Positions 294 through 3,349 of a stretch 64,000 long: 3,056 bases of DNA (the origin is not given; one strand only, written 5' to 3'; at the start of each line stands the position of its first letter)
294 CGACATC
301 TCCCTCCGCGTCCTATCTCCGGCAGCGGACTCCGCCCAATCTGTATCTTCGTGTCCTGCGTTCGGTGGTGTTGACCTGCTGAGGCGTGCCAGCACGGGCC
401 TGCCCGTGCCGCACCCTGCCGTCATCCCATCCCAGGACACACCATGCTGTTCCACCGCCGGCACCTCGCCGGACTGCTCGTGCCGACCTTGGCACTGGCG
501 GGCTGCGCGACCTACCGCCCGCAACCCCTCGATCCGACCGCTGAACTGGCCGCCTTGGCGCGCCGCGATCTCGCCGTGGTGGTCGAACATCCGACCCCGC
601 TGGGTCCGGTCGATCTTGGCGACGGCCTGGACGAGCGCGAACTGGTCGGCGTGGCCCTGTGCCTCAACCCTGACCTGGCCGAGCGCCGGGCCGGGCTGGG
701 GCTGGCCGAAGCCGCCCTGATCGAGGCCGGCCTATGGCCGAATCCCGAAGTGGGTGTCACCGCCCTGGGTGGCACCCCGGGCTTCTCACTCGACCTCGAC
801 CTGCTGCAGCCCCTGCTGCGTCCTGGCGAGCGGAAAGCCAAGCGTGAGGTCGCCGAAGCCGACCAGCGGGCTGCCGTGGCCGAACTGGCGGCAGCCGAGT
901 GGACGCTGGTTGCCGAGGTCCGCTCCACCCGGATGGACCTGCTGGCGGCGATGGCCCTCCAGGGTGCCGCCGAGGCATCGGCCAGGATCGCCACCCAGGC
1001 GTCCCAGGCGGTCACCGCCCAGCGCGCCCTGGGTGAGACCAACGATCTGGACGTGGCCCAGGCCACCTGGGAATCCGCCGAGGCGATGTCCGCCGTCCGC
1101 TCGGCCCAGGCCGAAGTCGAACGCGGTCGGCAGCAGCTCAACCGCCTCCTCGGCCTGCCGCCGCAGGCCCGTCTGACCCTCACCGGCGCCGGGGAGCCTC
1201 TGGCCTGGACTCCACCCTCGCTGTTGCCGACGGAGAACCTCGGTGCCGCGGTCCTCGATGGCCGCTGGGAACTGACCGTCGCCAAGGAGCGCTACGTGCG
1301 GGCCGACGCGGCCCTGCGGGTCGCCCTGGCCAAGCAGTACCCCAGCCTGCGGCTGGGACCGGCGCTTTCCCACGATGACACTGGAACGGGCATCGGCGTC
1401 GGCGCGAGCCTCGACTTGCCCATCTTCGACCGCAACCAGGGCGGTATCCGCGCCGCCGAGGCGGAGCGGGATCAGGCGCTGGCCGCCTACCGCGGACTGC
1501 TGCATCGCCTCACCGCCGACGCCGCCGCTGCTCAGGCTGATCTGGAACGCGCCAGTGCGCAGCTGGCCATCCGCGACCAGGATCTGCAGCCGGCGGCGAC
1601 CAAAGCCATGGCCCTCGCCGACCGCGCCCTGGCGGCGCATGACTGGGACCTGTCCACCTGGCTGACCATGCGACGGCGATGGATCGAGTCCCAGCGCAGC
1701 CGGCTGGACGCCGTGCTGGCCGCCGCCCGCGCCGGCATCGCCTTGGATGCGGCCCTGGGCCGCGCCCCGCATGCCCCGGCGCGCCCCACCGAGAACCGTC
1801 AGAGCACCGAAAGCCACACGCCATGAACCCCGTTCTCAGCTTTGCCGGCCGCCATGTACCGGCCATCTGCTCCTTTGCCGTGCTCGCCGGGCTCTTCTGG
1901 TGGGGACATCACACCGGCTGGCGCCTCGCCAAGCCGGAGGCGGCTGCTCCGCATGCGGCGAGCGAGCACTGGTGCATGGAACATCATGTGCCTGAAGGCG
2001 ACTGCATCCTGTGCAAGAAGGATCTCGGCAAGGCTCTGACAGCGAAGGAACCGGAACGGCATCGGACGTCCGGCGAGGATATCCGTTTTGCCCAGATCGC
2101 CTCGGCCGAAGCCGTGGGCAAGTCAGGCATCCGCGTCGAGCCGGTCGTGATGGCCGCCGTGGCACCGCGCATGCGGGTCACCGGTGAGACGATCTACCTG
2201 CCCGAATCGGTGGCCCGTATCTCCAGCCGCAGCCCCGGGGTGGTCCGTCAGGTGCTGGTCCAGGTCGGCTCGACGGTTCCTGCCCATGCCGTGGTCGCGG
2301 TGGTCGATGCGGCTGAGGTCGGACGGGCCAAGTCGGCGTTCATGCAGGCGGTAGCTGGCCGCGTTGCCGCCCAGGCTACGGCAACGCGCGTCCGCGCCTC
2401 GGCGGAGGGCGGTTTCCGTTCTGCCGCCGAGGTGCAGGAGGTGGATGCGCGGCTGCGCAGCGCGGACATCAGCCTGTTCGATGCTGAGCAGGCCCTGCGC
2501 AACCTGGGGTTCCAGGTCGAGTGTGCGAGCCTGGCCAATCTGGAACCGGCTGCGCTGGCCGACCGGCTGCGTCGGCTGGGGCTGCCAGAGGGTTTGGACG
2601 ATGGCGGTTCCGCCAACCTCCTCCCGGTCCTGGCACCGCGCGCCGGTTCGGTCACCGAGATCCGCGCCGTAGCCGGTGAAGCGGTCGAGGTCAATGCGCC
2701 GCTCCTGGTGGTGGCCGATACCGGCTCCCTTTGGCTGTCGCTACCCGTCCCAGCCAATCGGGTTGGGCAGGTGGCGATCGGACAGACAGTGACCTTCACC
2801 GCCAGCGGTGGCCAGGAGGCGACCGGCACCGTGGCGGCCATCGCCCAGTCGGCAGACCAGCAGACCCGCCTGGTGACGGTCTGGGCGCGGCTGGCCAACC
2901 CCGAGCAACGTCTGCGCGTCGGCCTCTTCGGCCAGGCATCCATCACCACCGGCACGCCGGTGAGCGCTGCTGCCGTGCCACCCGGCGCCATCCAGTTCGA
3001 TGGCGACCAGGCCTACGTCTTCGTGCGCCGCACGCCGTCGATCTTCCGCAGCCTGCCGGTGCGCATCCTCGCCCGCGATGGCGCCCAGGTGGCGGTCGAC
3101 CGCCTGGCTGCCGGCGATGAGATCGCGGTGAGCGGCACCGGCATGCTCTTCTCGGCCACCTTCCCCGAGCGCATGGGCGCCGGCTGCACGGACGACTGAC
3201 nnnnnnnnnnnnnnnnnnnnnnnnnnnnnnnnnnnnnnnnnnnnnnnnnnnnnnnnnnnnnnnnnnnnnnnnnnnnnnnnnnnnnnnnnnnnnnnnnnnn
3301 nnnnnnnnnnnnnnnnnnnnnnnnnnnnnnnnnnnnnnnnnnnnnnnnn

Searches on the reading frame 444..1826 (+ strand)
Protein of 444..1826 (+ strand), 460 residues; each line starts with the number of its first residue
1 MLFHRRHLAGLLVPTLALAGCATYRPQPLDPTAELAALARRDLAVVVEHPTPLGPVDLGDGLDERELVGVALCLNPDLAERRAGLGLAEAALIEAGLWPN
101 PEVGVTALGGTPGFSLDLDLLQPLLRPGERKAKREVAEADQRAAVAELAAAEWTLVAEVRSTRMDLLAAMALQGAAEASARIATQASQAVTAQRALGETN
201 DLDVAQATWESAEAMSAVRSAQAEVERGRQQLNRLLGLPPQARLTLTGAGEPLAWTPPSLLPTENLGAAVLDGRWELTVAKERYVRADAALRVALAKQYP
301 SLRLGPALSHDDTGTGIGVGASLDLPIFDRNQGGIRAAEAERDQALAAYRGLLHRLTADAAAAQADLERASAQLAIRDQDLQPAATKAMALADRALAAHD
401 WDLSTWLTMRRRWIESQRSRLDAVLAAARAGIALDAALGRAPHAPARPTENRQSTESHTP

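Call 9: search_protein_families(library=pfam, max_evalue=0.001, proteins=[window:444-1826:+])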
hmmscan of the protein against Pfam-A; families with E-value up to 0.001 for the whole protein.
window:444-1826:+ (460 aa): 1 family
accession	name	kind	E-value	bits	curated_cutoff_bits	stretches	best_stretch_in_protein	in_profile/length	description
PF02321.23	OEP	-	1.1e-27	97.5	22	2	278-439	16-187/187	Outer membrane efflux protein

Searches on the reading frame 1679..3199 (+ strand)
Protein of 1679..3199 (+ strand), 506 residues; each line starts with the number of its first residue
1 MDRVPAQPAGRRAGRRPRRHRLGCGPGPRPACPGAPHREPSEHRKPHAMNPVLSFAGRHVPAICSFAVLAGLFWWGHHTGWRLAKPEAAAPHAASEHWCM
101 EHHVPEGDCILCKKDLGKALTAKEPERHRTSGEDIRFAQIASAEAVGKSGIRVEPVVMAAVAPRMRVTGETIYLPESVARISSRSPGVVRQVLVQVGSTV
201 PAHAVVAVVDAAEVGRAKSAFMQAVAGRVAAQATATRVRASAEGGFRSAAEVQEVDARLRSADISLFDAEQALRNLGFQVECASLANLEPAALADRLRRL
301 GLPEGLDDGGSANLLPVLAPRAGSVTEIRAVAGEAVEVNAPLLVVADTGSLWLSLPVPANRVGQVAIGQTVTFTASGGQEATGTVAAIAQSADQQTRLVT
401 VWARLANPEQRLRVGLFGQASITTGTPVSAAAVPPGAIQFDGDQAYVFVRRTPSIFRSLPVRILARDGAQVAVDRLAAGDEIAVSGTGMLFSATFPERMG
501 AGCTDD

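Call 9: search_protein_families(library=pfam, max_evalue=0.001, proteins=[window:1679-3199:+])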
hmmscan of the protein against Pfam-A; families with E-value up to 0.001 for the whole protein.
window:1679-3199:+ (506 aa): 3 families
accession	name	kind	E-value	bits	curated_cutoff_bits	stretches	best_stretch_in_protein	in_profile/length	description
PF16576.10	HlyD_D23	-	1.6e-26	93.4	30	1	162-417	3-213/214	Barrel-sandwich domain of CusB or HlyD membrane-fusion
PF13437.12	HlyD_3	-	4.1e-18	66.5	22.2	1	317-415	2-106/106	HlyD family secretion protein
PF00364.28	Biotin_lipoyl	-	6.8e-05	23.1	22.1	0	180-208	44-72/73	Biotin-requiring enzyme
